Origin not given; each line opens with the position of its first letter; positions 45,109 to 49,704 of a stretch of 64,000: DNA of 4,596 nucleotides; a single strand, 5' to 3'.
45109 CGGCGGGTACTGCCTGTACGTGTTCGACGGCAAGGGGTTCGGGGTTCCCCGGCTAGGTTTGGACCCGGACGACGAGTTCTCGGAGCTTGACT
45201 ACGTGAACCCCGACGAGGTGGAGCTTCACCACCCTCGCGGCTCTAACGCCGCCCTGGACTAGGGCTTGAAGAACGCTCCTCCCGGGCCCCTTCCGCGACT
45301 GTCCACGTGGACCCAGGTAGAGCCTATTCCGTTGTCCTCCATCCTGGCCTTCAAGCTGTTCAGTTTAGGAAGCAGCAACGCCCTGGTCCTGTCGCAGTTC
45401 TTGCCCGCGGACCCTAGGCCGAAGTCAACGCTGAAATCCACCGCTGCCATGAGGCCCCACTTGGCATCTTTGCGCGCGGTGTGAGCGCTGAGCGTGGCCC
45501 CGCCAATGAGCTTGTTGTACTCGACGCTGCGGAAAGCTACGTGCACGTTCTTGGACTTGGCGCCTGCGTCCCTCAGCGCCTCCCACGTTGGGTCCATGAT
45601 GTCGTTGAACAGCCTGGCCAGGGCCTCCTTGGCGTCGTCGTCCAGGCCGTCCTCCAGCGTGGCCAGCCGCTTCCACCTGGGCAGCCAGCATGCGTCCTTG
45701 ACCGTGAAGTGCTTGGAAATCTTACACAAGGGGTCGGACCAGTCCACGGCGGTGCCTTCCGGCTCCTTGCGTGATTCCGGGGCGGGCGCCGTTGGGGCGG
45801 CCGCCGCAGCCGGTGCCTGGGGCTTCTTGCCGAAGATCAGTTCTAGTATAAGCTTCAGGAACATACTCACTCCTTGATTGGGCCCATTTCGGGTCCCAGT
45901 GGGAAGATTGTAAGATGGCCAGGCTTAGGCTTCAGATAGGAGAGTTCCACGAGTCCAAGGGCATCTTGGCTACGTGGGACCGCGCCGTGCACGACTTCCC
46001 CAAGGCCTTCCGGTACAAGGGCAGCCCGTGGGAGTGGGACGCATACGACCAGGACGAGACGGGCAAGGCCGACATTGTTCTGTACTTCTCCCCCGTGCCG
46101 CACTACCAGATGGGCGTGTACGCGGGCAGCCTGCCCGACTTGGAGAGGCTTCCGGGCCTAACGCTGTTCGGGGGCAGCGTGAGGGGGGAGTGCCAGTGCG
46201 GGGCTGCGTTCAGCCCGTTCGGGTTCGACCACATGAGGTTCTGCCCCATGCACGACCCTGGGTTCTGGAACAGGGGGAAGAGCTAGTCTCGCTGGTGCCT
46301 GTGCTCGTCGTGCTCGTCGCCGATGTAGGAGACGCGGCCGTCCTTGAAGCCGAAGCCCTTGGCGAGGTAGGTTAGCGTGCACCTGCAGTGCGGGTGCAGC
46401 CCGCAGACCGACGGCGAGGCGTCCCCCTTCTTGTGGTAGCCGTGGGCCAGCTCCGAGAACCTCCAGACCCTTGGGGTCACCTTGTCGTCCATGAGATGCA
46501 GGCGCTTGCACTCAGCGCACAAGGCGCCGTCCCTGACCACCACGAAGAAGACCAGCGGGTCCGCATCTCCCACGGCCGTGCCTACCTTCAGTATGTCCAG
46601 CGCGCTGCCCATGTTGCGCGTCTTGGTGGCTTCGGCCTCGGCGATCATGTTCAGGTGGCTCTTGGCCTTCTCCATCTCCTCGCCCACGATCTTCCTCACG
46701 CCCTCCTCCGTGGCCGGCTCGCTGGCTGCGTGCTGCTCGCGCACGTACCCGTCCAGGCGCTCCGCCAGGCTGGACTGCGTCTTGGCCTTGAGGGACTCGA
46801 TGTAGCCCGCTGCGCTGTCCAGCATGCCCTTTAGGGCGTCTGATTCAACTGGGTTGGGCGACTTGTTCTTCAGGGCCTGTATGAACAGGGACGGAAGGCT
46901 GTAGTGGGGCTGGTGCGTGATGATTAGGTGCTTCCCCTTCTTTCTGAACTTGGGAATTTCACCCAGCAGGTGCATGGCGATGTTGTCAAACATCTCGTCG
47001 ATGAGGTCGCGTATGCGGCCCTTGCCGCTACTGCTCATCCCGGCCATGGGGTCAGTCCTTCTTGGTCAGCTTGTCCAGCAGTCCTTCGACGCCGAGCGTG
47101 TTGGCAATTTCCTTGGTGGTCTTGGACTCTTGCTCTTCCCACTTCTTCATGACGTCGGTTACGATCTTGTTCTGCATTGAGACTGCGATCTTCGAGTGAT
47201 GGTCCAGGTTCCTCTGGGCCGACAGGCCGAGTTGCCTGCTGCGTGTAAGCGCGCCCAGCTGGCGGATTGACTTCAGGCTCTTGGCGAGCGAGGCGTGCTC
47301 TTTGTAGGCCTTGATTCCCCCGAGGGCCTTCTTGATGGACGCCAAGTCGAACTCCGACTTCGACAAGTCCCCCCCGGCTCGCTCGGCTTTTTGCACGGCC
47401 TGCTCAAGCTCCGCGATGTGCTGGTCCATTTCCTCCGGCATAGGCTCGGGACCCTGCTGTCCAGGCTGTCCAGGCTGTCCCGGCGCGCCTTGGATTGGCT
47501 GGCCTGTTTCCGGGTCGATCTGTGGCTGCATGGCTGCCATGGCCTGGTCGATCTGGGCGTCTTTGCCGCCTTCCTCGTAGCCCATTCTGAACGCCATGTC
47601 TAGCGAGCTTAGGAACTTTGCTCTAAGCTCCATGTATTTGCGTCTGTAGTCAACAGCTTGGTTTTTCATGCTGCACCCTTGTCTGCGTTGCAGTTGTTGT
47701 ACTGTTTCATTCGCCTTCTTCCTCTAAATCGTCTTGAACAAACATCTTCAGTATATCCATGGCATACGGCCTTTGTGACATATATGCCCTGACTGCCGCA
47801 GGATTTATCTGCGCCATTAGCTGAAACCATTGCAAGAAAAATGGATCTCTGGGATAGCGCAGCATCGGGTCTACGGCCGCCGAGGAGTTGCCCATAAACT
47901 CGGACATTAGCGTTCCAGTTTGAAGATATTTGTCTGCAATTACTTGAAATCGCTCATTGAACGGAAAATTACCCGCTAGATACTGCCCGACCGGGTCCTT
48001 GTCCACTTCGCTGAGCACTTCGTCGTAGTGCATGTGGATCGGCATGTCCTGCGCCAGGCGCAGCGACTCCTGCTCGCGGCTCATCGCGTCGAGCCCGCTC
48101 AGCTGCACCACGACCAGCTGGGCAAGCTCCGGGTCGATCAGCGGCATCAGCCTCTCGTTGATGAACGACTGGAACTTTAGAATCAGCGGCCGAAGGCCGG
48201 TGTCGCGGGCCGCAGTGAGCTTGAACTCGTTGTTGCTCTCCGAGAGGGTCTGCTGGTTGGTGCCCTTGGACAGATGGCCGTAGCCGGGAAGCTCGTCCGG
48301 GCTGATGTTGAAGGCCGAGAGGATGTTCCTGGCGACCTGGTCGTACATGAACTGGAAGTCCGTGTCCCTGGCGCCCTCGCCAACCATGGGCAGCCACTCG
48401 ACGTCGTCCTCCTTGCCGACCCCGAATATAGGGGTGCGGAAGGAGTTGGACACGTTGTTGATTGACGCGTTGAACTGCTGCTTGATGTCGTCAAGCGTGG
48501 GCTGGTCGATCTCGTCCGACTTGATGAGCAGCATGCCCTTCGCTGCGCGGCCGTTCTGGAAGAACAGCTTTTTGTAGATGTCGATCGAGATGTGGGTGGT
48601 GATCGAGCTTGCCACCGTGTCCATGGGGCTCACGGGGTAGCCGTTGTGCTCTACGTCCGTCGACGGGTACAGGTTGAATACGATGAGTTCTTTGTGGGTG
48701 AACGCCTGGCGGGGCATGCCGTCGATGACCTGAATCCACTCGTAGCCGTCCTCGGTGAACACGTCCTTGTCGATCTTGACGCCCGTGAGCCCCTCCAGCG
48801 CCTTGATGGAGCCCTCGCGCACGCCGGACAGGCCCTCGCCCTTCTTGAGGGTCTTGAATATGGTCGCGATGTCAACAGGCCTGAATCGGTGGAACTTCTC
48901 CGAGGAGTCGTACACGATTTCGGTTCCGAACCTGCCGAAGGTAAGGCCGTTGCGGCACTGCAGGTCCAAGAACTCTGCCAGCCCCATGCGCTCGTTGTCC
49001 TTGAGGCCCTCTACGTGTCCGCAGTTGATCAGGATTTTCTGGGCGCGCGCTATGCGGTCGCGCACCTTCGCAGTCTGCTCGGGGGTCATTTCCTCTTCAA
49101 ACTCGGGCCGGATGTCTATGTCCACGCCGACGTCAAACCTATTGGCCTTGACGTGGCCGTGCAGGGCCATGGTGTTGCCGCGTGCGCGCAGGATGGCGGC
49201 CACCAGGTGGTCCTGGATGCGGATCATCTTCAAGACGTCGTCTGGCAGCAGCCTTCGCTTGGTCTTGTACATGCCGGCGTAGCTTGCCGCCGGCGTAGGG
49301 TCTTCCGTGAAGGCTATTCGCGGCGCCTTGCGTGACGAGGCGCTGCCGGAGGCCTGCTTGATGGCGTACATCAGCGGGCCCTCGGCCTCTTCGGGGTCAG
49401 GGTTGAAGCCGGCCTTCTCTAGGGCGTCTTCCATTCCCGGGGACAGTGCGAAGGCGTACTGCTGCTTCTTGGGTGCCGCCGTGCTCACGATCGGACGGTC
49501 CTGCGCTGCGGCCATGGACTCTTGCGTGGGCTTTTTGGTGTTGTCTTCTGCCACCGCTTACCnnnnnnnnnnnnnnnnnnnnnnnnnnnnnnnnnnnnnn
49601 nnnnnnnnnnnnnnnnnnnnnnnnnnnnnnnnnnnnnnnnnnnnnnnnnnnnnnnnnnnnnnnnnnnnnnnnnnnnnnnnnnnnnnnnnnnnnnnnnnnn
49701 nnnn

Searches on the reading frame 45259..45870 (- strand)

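Call 84: search_protein_families(library=pfam, proteins=[window:45259-45870:-], max_evalue=0.01)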
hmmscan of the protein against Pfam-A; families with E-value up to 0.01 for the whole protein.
window:45259-45870:- (203 aa): 1 family
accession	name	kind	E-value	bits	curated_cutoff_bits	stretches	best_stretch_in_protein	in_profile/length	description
PF08291.16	Peptidase_M15_3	-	0.0026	18.3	23.2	1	108-148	44-76/108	Peptidase M15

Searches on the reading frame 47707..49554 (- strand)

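Call 33: search_protein_families(library=phrogs, proteins=[window:47707-49554:-], max_evalue=0.001)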
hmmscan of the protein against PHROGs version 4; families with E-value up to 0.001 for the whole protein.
window:47707-49554:- (615 aa): 5 families
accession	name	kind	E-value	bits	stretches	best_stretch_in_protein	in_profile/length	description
phrog_12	-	head and packaging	1.6e-16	61.5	1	185-475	133-371/646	portal protein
phrog_15361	-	head and packaging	1.1e-12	48.7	1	106-377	84-326/328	portal protein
phrog_11117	-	head and packaging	1.5e-12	48.5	1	349-524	7-176/264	portal protein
phrog_2662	-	head and packaging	1.4e-11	44.7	1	262-496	164-379/717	portal protein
phrog_37955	-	head and packaging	0.00018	20.8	1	255-436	218-401/945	portal protein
